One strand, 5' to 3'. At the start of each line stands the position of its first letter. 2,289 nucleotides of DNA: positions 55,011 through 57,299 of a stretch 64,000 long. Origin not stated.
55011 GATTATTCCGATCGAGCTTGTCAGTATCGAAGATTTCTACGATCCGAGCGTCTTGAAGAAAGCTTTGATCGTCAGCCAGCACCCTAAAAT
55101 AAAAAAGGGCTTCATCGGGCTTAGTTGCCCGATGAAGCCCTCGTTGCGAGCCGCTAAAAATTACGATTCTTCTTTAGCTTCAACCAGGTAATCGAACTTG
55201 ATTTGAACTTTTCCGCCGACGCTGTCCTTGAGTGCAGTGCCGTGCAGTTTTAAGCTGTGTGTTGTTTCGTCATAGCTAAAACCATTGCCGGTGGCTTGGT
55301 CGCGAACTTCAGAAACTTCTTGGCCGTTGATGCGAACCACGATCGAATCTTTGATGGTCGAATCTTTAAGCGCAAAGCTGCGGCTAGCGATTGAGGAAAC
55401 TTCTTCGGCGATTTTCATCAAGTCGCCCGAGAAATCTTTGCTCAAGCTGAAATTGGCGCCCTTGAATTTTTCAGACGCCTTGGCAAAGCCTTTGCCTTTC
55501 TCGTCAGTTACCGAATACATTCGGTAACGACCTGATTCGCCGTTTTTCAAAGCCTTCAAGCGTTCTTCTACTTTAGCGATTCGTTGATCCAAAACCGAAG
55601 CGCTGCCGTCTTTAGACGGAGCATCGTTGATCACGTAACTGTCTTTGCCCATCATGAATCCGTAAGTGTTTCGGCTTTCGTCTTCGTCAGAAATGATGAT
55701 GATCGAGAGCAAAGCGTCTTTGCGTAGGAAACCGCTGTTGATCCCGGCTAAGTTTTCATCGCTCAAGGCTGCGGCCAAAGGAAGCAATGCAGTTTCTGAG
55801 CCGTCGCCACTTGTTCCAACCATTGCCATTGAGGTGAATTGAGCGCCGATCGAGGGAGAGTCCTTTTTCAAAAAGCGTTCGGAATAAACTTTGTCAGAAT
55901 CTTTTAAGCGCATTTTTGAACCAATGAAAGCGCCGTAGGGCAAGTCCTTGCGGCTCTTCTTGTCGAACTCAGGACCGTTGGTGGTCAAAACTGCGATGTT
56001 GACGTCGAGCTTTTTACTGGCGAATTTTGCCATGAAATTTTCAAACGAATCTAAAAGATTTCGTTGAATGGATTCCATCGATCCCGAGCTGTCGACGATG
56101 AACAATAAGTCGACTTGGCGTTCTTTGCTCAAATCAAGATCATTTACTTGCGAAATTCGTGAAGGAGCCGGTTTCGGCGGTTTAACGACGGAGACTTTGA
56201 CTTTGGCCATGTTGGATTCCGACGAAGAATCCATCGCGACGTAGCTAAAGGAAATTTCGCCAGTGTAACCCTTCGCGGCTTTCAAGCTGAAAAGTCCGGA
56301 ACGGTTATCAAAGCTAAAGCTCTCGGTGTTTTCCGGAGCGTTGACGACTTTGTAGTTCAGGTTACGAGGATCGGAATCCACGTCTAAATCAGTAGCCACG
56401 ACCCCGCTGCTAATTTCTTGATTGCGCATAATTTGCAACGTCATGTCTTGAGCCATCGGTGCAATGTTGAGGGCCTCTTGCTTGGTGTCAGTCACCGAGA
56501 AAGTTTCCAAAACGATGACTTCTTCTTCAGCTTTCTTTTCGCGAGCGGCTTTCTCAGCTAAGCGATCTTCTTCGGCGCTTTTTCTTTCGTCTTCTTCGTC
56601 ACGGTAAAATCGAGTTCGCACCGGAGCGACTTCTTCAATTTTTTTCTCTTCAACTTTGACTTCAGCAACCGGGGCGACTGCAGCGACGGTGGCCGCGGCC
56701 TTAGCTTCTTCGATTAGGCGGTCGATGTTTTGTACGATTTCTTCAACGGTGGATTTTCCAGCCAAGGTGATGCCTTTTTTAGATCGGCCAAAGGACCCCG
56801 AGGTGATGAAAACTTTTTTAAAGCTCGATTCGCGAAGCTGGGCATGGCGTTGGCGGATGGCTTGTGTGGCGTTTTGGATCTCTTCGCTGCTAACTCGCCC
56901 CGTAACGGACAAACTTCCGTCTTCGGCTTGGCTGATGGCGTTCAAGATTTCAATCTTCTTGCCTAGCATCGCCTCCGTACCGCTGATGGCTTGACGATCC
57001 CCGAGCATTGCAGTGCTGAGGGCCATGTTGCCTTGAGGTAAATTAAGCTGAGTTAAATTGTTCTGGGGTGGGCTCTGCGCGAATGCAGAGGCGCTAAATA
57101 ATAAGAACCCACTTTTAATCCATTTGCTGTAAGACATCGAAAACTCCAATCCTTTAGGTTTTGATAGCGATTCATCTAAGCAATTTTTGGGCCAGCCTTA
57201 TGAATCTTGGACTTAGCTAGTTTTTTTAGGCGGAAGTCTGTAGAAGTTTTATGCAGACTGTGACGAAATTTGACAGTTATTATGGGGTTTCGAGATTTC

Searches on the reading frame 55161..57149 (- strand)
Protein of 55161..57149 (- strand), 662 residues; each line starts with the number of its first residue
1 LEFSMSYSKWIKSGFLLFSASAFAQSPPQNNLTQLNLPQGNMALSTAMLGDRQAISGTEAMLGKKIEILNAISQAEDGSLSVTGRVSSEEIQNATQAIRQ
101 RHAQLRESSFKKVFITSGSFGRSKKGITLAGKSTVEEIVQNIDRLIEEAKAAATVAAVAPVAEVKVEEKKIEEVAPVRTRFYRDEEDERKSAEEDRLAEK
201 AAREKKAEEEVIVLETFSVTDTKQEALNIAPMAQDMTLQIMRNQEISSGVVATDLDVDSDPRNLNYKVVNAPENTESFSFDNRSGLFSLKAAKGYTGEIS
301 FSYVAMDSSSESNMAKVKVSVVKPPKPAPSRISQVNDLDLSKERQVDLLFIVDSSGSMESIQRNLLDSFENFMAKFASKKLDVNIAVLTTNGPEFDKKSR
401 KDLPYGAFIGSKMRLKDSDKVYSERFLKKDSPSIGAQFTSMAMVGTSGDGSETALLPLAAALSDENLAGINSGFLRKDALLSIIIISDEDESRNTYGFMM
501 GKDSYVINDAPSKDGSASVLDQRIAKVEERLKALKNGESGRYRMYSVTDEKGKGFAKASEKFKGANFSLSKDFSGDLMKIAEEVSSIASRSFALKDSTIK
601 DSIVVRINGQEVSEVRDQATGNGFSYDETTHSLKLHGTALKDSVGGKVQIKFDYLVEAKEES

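Call 18: search_protein_families(library=pfam, proteins=[window:55161-57149:-], max_evalue=0.00001)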
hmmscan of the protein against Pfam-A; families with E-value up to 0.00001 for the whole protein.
window:55161-57149:- (662 aa): 1 family
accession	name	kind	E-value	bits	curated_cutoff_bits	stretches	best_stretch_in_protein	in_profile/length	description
PF17963.7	Big_9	-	1.4e-10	42.4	23.6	1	228-319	1-88/89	Bacterial Ig domain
